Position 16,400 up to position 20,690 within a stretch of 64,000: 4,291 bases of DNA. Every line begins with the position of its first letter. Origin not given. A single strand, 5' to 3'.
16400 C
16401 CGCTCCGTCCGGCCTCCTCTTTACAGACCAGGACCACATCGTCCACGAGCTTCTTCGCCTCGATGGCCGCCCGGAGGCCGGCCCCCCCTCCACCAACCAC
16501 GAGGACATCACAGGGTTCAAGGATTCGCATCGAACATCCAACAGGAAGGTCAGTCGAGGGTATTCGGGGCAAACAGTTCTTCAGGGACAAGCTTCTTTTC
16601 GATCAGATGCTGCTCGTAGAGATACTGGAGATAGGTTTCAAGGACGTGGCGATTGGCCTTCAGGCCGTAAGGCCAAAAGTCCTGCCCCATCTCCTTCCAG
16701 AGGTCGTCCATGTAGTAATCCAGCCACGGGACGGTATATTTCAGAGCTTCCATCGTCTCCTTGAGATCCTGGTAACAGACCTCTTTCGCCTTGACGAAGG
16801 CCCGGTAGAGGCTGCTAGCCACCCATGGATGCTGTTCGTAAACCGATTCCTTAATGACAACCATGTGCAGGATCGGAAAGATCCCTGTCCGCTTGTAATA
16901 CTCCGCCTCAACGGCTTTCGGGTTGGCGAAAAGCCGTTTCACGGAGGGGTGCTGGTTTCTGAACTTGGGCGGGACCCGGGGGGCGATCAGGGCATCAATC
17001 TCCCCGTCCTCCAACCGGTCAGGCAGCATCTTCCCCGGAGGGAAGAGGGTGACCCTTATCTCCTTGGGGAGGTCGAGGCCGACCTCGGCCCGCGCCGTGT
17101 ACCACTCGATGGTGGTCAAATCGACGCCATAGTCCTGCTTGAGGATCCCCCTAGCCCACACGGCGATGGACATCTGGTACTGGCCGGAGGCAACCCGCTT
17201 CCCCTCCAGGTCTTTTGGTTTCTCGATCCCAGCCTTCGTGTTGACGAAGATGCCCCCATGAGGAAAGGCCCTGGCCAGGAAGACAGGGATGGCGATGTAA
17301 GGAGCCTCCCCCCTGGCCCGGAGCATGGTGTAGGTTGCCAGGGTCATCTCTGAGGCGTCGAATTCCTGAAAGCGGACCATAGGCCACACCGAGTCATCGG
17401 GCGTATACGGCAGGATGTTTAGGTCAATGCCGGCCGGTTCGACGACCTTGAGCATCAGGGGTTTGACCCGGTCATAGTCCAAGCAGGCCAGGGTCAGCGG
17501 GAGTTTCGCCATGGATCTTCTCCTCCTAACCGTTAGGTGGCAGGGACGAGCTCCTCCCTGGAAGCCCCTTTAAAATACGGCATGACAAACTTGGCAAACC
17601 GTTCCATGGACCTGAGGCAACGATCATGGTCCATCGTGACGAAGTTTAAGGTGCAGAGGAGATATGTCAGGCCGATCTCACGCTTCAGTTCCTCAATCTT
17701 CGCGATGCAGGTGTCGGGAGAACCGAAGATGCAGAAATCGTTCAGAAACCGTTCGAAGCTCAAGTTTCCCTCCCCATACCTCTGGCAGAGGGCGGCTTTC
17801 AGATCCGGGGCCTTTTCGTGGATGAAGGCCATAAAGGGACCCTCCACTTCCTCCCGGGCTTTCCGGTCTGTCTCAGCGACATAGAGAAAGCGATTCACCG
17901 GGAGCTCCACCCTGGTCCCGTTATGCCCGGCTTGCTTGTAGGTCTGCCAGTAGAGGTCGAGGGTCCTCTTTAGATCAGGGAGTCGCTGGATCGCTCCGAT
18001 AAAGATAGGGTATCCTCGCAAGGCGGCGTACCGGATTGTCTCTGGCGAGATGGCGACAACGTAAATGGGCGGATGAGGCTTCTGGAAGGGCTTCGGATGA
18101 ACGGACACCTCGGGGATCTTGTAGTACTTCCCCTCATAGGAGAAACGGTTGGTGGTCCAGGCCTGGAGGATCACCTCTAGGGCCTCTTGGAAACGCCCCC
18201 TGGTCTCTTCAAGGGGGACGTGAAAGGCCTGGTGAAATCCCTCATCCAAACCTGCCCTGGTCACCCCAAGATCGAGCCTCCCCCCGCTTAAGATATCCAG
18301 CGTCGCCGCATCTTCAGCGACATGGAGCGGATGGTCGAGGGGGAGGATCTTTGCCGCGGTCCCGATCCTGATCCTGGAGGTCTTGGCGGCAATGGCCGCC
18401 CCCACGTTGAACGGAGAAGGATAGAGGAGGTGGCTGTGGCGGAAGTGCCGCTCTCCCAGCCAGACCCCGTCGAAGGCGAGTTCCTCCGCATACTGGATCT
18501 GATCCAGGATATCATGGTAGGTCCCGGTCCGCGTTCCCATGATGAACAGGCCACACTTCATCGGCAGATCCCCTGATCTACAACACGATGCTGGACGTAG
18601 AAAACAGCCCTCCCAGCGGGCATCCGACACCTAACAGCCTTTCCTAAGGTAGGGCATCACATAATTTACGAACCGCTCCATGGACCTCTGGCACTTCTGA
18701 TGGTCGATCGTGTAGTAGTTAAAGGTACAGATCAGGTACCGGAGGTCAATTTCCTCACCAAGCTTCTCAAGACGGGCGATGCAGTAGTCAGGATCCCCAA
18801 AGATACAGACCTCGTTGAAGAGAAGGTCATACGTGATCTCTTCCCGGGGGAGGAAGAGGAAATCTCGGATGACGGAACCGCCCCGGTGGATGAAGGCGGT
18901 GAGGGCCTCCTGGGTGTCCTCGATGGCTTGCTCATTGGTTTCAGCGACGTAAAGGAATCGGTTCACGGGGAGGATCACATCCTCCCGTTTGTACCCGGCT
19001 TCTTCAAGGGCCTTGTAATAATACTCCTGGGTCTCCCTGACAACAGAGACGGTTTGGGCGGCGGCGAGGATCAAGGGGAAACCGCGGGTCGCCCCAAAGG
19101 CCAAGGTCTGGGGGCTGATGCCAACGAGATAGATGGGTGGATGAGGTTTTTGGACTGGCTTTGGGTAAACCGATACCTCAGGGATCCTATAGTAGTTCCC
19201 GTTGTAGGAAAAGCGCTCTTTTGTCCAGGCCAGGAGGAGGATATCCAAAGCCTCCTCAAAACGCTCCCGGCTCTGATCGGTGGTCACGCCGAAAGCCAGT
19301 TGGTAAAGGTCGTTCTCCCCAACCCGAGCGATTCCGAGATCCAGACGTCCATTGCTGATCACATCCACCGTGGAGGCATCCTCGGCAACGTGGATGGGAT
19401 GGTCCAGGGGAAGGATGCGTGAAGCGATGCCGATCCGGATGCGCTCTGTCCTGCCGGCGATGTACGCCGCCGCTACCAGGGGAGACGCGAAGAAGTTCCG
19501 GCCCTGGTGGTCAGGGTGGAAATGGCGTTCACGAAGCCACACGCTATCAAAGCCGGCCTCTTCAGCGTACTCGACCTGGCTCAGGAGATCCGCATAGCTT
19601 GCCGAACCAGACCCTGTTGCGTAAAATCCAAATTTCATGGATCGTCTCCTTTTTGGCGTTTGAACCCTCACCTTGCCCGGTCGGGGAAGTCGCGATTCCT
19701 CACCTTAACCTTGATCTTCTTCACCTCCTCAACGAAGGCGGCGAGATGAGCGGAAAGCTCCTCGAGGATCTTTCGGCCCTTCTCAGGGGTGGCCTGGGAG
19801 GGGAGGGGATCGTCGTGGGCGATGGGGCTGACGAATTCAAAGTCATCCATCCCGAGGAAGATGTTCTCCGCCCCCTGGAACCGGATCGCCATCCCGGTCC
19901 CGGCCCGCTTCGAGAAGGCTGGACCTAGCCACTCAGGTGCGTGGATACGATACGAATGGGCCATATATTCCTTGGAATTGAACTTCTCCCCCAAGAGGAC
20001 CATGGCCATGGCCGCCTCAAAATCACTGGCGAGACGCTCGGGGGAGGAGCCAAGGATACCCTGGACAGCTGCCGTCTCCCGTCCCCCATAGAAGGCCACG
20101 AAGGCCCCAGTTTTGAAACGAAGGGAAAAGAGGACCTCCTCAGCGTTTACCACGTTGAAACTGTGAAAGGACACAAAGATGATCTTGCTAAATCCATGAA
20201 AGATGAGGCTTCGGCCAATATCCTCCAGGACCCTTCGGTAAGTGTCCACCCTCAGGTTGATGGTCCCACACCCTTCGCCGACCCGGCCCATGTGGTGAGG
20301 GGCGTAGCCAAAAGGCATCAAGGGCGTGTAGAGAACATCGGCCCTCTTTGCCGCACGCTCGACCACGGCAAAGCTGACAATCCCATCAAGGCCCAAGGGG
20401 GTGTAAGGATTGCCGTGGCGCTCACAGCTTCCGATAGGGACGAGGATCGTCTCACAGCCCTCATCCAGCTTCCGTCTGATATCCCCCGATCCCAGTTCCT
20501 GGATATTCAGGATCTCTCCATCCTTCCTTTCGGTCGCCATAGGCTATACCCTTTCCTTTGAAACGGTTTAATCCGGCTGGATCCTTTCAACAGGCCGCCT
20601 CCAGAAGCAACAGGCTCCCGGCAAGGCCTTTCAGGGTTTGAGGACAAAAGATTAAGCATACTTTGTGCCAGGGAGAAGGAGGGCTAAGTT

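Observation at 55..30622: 30-kb island coupling lanthanide quinoproteins to an unexplained Fe-S/flavin enzyme set, with no pqq genes: candidate new cofactor or aromatic-turnover system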

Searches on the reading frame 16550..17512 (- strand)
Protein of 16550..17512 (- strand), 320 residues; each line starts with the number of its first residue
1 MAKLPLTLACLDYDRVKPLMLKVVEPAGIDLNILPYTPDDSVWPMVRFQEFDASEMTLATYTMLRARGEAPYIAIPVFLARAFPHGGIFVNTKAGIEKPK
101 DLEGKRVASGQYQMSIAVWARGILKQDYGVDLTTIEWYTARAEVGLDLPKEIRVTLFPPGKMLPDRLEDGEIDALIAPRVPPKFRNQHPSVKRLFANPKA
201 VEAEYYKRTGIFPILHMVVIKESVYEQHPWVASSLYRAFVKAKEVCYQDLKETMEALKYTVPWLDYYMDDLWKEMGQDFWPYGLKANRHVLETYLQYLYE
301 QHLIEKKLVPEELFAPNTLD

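Call 4: search_protein_families(library=pfam, proteins=[window:16550-17512:-])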
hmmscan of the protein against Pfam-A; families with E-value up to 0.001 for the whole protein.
window:16550-17512:- (320 aa): 2 families
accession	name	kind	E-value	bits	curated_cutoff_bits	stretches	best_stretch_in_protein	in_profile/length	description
PF12974.12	Phosphonate-bd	-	1.9e-05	24.6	27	1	15-134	15-135/242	ABC transporter, phosphonate, periplasmic substrate-binding protein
PF09084.16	NMT1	-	0.00021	21.7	20.5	1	27-109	19-98/216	NMT1/THI5 like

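Call 7: search_protein_families(library=ncbifam, proteins=[window:16550-17512:-], max_evalue=0.00001)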
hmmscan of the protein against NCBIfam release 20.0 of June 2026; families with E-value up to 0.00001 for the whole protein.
window:16550-17512:- (320 aa): 0 families

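Call 42: search_solved_structures(query=window:16550-17512:-, max_evalue=0.01, show_alignments=1)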
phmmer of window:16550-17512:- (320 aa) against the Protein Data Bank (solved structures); distinct sequences matched with E-value up to 0.01: 1.
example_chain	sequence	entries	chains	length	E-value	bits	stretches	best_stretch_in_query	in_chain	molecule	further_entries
9jp7_A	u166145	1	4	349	2.3e-68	234.3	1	1-319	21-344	4,5-dihydroxyphthalate decarboxylase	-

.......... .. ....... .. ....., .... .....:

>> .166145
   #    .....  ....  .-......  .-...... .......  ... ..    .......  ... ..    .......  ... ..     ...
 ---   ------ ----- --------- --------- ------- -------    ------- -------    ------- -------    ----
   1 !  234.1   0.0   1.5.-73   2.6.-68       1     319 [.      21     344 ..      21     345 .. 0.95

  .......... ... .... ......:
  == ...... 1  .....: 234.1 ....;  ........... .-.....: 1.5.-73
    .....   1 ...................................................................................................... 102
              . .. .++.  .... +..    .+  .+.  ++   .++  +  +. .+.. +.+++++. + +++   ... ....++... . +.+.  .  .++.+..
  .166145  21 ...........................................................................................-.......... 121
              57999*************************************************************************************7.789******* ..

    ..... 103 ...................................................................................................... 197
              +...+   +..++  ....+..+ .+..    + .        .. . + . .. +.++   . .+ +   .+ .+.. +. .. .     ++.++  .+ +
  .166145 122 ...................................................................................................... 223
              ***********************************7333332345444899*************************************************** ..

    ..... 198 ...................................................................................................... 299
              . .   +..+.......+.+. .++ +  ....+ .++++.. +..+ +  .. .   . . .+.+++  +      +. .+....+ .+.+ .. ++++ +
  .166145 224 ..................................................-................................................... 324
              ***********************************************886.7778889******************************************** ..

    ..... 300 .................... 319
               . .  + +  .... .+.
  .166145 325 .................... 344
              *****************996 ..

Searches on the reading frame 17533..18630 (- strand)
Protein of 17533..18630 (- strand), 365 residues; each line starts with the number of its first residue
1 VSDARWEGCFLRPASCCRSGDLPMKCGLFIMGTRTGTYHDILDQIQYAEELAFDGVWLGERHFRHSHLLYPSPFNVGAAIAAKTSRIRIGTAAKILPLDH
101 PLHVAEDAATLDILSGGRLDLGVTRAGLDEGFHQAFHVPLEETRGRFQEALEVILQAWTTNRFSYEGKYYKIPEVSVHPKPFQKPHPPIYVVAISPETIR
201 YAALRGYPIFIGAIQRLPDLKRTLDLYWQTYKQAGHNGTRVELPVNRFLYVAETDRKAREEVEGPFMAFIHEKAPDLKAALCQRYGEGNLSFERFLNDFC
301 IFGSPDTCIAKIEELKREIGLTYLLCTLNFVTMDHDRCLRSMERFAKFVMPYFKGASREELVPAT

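Call 4: search_protein_families(library=pfam, proteins=[window:17533-18630:-])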
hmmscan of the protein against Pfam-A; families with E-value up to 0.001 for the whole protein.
window:17533-18630:- (365 aa): 1 family
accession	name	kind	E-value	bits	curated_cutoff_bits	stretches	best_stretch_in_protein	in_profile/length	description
PF00296.26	Bac_luciferase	-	1.1e-64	219.2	27.9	1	31-321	8-312/314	Luciferase-like monooxygenase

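Call 7: search_protein_families(library=ncbifam, proteins=[window:17533-18630:-], max_evalue=0.00001)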
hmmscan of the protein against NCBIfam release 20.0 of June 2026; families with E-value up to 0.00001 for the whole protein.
window:17533-18630:- (365 aa): 30 families (the best 25 are shown)
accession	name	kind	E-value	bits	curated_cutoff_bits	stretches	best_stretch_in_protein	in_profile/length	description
TIGR04020.1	seco_metab_LLM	subfamily_domain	2.8e-42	145.1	244.45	1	34-347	14-339/341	MupA/Atu3671 family FMN-dependent luciferase-like monooxygenase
NF052254.1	luciferase_Alph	exception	6.4e-35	121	600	1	46-261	29-241/354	luciferase subunit alpha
TIGR03858.1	LLM_2I7G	subfamily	8.5e-35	120.3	462.25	1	38-352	25-335/337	Atu2307/SP_0267 family LLM class monooxygenase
TIGR03619.1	F420_Rv2161c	subfamily_domain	1.7e-34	119.5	166.9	1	48-251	7-222/247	TIGR03619 family F420-dependent LLM class oxidoreductase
TIGR04027.1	LLM_KPN_01858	hypoth_equivalog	5.4e-32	111.1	412.9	1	36-351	17-323/326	putative FMN-dependent luciferase-like monooxygenase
TIGR03558.1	oxido_grp_1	subfamily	1.4e-28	100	166.95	1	36-347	17-324/325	MsnO8 family LLM class oxidoreductase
NF052255.1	luciferase_Beta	exception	2.3e-26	92.6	500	1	37-277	20-260/325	luciferase subunit beta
TIGR03560.1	F420_Rv1855c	subfamily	2.4e-26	93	231.4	1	34-191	9-172/227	TIGR03560 family F420-dependent LLM class oxidoreductase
TIGR03571.1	lucif_BA3436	subfamily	1.9e-23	83.2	303.9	1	39-192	31-187/304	TIGR03571 family LLM class oxidoreductase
NF002619.0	PRK02271.1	equivalog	1.2e-21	77.4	276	1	38-276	13-239/329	5,10-methylenetetrahydromethanopterin reductase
TIGR03555.1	F420_mer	equivalog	3.9e-19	69.2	348.7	1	38-324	11-302/325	5,10-methylenetetrahydromethanopterin reductase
TIGR03621.1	F420_MSMEG_2516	subfamily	9.2e-19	67.7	213.15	1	37-325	12-278/295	TIGR03621 family F420-dependent LLM class oxidoreductase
TIGR04021.1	LLM_DMSO2_sfnG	equivalog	4.1e-18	65.9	382.95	1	74-264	64-251/350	dimethylsulfone monooxygenase SfnG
TIGR03857.1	F420_MSMEG_2249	hypoth_equivalog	8.9e-17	61.3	218.4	1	31-203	6-168/329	TIGR03857 family LLM class F420-dependent oxidoreductase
TIGR04036.1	LLM_CE1758_fam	subfamily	1.2e-16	60.5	479.1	1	39-354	28-332/355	CE1758 family FMN-dependent luciferase-like monooxygenase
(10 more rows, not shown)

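Call 37: search_solved_structures(query=window:17533-18630:-, max_evalue=1e-10)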
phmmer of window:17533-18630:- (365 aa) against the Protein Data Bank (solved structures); distinct sequences matched with E-value up to 1e-10: 17.
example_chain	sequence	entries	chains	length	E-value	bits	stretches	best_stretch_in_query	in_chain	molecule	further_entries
8cbb_A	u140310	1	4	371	3e-35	124.9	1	46-263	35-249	Alkanal monooxygenase alpha chain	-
7bip_A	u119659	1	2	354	4.2e-33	117.9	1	40-354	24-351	Luciferase-like monooxygenase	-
1brl_A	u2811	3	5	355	3.1e-29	105.2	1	47-254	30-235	BACTERIAL LUCIFERASE | Alkanal monooxygenase alpha chain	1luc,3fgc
8k74_A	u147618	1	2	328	2.3e-24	89.1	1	30-353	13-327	Alkanal monooxygenase alpha chain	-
2i7g_A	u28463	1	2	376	6.3e-24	87.7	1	39-352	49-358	Monooxygenase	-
6ket_A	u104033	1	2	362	1.5e-21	79.9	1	40-330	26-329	PuwE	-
1brl_B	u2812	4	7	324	1.4e-18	70.1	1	37-240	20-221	BACTERIAL LUCIFERASE | BETA2 LUCIFERASE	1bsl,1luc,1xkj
3fgc_B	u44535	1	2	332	1.5e-18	70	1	37-240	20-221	Alkanal monooxygenase beta chain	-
6fri_A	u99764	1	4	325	6.2e-17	64.7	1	48-248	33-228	Alkanal monooxygenase beta chain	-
8qpm_A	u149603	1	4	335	2.8e-15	59.2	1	45-285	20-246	5,10-methylenetetrahydromethanopterin reductase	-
8qq8_A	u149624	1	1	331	3.4e-15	58.9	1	45-285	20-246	5,10-methylenetetrahydromethanopterin reductase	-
8qpl_A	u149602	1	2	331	3.4e-15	58.9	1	45-285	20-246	5,10-methylenetetrahydromethanopterin reductase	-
3rao_A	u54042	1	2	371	2.8e-12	49.3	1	44-191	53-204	Putative Luciferase-like Monooxygenase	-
9fp4_A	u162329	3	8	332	6.6e-12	48.1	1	43-260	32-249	F420-dependent hydroxymycolic acid dehydrogenase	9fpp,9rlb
1ezw_A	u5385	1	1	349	1.3e-11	47.2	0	44-354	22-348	COENZYME F420-DEPENDENT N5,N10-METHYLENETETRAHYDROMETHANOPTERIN REDUCTASE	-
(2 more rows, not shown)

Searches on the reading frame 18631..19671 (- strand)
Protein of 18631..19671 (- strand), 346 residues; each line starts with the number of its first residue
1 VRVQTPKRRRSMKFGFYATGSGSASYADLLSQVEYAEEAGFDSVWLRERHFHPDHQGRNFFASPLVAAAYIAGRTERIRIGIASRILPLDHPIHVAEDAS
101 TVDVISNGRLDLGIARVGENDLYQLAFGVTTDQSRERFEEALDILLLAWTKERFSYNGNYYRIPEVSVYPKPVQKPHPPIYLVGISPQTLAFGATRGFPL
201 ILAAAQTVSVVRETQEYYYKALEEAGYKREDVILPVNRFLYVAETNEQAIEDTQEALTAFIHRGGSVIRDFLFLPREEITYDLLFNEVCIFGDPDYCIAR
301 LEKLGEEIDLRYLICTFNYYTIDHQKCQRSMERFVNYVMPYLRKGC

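Call 4: search_protein_families(library=pfam, proteins=[window:18631-19671:-])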
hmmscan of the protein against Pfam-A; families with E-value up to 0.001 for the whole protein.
window:18631-19671:- (346 aa): 1 family
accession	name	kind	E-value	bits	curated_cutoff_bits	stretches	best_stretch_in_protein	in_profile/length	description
PF00296.26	Bac_luciferase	-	1.3e-59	202.6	27.9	1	20-303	16-306/314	Luciferase-like monooxygenase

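Call 7: search_protein_families(library=ncbifam, proteins=[window:18631-19671:-], max_evalue=0.00001)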
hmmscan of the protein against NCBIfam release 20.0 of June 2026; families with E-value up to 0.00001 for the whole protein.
window:18631-19671:- (346 aa): 30 families (the best 25 are shown)
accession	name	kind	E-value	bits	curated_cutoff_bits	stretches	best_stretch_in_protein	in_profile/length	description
TIGR03619.1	F420_Rv2161c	subfamily_domain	1.5e-35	123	166.9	1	34-258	5-233/247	TIGR03619 family F420-dependent LLM class oxidoreductase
TIGR04020.1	seco_metab_LLM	subfamily_domain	2e-34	119.2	244.45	1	18-263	10-252/341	MupA/Atu3671 family FMN-dependent luciferase-like monooxygenase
TIGR03858.1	LLM_2I7G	subfamily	7.9e-33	113.8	462.25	1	26-343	25-337/337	Atu2307/SP_0267 family LLM class monooxygenase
NF052254.1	luciferase_Alph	exception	1.8e-31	109.7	600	1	35-257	30-246/354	luciferase subunit alpha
TIGR04027.1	LLM_KPN_01858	hypoth_equivalog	1.3e-30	106.6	412.9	1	23-302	16-285/326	putative FMN-dependent luciferase-like monooxygenase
TIGR03571.1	lucif_BA3436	subfamily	4.1e-28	98.5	303.9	1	30-204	34-208/304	TIGR03571 family LLM class oxidoreductase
TIGR03560.1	F420_Rv1855c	subfamily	1.9e-27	96.5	231.4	1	21-193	7-184/227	TIGR03560 family F420-dependent LLM class oxidoreductase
NF052255.1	luciferase_Beta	exception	3.5e-25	88.8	500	1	25-262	20-254/325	luciferase subunit beta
TIGR03558.1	oxido_grp_1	subfamily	1.6e-24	86.7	166.95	1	25-332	18-320/325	MsnO8 family LLM class oxidoreductase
TIGR04021.1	LLM_DMSO2_sfnG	equivalog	3.5e-18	66.1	382.95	1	33-256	34-252/350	dimethylsulfone monooxygenase SfnG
TIGR03557.1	F420_G6P_family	subfamily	6.1e-18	65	210.4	1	25-205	11-190/316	TIGR03557 family F420-dependent LLM class oxidoreductase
TIGR03857.1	F420_MSMEG_2249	hypoth_equivalog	7.2e-17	61.6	218.4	1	22-227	9-201/329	TIGR03857 family LLM class F420-dependent oxidoreductase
TIGR03621.1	F420_MSMEG_2516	subfamily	9.8e-17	61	213.15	1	14-196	3-169/295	TIGR03621 family F420-dependent LLM class oxidoreductase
TIGR03854.1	F420_MSMEG_3544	hypoth_equivalog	3.9e-16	59.2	295.6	1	20-190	5-167/290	TIGR03854 family LLM class F420-dependent oxidoreductase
TIGR03564.1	F420_MSMEG_4879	subfamily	4.1e-16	59.4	234.25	1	30-207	2-169/265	TIGR03564 family F420-dependent LLM class oxidoreductase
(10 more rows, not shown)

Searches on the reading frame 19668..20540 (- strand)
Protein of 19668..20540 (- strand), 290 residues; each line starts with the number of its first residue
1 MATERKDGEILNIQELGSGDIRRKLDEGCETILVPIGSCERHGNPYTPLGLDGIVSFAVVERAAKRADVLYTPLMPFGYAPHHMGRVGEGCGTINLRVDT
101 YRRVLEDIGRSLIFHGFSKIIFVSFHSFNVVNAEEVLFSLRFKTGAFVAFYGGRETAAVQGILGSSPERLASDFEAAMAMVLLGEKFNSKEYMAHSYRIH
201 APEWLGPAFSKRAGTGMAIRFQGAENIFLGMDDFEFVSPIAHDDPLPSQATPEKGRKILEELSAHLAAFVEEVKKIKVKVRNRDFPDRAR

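Call 4: search_protein_families(library=pfam, proteins=[window:19668-20540:-])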
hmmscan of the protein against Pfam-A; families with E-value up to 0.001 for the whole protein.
window:19668-20540:- (290 aa): 1 family
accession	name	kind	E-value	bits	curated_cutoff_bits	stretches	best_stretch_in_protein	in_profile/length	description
PF02633.19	Creatininase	-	4.1e-32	111.9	31.3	1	18-270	5-238/238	Creatinine amidohydrolase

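Call 7: search_protein_families(library=ncbifam, proteins=[window:19668-20540:-], max_evalue=0.00001)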
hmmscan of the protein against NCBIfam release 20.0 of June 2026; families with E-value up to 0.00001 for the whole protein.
window:19668-20540:- (290 aa): 3 families
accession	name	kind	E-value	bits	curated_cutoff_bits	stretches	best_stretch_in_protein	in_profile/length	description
TIGR04448.1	creatininase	equivalog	4.8e-19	69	235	1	17-132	3-117/246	creatininase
TIGR03964.1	mycofact_creat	equivalog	4.2e-13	49.4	172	1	22-141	6-121/228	mycofactocin biosynthesis peptidyl-dipeptidase MftE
NF041098.2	diketo_inos_hlase_IolN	equivalog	8.8e-11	41.4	245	1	13-132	9-123/307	3-dehydro-scyllo-inosose hydrolase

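Call 36: search_solved_structures(query=window:19668-20540:-, max_evalue=0.001)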
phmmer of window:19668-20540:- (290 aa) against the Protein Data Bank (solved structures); distinct sequences matched with E-value up to 0.001: 8.
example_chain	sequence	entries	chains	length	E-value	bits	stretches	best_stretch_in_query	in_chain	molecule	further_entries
3no4_A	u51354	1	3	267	4.4e-08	36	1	30-134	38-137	creatinine amidohydrolase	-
1q3k_A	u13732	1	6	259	9e-08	35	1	25-131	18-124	creatininase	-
3a6g_A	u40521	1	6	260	1.6e-07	34.2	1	25-131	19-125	Creatinine amidohydrolase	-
3a6h_A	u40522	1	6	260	1.6e-07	34.2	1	25-131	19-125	Creatinine amidohydrolase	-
3a6e_A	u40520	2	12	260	1.6e-07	34.2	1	25-131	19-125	Creatinine amidohydrolase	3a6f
3a6j_A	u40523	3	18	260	1.6e-07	34.2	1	25-131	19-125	Creatinine amidohydrolase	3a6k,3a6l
1j2t_A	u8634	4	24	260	1.6e-07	34.2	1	25-131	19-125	creatinine amidohydrolase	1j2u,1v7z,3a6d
3lub_A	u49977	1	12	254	2.3e-05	27.1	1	30-147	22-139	Putative creatinine amidohydrolase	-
